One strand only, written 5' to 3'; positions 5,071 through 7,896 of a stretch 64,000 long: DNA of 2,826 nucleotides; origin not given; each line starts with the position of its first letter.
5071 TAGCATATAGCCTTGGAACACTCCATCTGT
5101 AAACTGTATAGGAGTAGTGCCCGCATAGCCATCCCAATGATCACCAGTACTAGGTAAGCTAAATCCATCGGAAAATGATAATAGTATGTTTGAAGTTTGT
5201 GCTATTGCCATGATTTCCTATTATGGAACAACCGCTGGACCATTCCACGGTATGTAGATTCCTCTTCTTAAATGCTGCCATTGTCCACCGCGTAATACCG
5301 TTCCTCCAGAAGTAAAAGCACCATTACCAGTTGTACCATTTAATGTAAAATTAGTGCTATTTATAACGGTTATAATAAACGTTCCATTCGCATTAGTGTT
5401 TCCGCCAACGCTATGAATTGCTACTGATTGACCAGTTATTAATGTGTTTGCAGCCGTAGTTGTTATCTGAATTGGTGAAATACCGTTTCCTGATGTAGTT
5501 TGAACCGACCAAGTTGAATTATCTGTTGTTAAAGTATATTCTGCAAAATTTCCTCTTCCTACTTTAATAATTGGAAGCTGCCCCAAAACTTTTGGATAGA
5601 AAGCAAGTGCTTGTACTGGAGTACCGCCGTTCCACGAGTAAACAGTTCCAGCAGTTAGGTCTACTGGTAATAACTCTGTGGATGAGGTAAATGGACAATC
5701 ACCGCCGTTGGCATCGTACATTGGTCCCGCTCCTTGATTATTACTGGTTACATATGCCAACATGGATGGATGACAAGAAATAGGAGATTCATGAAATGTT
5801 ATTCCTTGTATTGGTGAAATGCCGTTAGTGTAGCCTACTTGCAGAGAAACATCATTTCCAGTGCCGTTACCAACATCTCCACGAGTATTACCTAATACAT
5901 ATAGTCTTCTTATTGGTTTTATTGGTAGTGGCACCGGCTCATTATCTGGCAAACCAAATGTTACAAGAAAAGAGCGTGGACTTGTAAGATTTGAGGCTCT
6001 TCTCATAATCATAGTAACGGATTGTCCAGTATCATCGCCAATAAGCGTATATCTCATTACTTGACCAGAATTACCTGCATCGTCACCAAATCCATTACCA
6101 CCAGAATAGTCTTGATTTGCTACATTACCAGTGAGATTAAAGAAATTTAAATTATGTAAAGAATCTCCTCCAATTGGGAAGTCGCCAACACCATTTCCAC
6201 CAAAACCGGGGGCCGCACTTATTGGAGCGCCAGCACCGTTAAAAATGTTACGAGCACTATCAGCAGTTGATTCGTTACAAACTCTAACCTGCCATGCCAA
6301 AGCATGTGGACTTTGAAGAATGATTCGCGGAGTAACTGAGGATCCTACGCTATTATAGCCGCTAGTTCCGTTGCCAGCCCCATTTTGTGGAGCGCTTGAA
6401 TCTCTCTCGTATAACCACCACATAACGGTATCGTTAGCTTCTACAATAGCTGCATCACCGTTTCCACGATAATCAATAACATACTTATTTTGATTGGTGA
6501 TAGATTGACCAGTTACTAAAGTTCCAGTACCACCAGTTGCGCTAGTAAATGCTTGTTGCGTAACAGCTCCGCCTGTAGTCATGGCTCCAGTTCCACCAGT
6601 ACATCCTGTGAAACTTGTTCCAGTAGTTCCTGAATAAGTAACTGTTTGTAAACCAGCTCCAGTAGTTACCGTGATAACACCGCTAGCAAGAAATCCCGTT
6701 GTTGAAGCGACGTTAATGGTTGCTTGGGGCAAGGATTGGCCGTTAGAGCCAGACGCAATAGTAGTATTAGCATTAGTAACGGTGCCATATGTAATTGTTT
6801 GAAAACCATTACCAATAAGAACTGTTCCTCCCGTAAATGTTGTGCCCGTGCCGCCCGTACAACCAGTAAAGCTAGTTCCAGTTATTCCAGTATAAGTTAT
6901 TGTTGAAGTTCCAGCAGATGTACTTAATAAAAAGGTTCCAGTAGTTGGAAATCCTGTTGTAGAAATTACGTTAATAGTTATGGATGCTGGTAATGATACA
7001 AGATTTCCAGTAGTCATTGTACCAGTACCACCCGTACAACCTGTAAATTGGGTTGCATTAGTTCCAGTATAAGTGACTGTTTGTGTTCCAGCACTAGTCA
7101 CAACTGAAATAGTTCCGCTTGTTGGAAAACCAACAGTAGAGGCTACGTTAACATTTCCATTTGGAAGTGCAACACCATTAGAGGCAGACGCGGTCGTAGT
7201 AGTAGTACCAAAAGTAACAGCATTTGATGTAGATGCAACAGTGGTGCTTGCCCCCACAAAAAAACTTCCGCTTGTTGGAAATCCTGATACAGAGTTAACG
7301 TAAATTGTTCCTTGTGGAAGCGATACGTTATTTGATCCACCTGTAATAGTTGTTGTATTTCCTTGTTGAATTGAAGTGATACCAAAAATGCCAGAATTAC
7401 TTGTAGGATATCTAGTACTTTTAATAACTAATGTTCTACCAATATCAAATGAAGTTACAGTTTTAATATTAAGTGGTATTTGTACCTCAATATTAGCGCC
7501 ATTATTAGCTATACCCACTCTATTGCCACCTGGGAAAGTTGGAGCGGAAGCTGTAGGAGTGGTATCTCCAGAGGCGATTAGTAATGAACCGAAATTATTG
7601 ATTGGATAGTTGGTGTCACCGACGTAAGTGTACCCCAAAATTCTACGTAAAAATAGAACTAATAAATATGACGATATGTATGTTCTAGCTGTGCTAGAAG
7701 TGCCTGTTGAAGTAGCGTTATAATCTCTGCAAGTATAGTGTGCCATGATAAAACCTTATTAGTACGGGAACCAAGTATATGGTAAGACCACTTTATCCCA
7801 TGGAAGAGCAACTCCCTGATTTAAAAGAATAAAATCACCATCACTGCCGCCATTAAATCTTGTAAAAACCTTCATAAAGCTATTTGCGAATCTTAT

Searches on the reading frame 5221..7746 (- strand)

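Call 8: search_protein_families(library=pfam, proteins=[window:5221-7746:-], max_evalue=0.01)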
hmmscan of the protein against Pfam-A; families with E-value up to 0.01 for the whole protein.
window:5221-7746:- (841 aa): 1 family
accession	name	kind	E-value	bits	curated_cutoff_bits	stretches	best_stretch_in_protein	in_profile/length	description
PF16190.11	E1_FCCH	-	0.0005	20.5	29.5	1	764-817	11-66/70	Ubiquitin-activating enzyme E1 FCCH domain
